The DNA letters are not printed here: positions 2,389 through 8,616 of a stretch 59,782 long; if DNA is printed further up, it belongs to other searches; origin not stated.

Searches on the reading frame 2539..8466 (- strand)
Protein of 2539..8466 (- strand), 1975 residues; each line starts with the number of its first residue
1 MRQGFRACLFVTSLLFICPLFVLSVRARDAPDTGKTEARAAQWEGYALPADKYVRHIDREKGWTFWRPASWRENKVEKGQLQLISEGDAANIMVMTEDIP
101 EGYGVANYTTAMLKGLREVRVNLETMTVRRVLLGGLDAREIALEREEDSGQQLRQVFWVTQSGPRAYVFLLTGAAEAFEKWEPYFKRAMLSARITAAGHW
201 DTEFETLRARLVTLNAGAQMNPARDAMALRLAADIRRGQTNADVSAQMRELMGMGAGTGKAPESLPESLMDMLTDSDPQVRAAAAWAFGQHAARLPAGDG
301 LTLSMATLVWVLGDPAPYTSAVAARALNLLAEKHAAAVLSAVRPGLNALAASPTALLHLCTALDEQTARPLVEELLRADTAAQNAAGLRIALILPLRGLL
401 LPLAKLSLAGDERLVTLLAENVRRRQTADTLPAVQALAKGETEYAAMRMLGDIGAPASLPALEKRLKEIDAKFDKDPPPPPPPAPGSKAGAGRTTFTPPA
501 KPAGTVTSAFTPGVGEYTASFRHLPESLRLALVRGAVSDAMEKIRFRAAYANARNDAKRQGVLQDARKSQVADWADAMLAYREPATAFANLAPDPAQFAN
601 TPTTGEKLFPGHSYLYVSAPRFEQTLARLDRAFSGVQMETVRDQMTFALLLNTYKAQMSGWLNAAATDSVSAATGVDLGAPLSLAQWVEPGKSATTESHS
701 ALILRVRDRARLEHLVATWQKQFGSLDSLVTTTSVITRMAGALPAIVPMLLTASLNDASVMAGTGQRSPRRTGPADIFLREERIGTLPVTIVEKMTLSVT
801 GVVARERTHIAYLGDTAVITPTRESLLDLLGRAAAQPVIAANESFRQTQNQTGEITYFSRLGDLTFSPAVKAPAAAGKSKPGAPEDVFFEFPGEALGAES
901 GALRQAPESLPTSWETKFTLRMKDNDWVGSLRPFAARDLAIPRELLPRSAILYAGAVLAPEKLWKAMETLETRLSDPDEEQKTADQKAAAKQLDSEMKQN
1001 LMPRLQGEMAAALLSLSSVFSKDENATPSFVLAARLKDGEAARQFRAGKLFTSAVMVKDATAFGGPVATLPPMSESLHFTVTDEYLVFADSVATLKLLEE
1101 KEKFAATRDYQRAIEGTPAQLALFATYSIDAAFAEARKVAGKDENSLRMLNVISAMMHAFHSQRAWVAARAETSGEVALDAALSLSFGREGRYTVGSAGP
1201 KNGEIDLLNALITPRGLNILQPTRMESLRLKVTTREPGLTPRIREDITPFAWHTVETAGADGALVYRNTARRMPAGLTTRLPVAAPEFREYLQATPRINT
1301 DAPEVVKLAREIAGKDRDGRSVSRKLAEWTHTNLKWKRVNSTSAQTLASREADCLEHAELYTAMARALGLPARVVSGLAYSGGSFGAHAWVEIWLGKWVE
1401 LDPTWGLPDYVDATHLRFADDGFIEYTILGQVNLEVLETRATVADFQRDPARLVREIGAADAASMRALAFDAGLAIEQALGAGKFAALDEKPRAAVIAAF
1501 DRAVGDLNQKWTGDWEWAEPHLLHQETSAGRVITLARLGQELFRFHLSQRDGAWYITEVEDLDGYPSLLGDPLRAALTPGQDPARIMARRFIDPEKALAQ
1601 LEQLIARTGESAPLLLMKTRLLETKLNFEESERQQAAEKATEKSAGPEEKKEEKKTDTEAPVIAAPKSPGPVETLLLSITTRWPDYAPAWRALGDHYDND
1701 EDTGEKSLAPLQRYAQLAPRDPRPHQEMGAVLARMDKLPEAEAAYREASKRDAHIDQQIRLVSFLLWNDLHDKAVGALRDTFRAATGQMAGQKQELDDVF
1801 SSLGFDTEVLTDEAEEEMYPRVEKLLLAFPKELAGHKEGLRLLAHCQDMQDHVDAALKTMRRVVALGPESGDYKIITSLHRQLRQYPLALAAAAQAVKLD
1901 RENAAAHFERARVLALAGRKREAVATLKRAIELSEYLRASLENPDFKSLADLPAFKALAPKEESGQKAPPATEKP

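Call 78: search_protein_families(library=pfam, proteins=[window:2539-8466:-], max_evalue=0.00001)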
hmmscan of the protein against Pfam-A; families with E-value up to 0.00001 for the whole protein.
window:2539-8466:- (1975 aa): 3 families
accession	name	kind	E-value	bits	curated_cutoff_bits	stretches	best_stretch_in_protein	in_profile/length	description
PF01841.26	Transglut_core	-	3.3e-19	69.6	23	1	1307-1403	2-108/108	Transglutaminase-like superfamily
PF13471.12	Transglut_core3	-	3.3e-08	33.9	26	1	1343-1399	47-102/117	Transglutaminase-like superfamily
PF07719.23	TPR_2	-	6.5e-06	26.3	27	0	1904-1934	1-31/34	Tetratricopeptide repeat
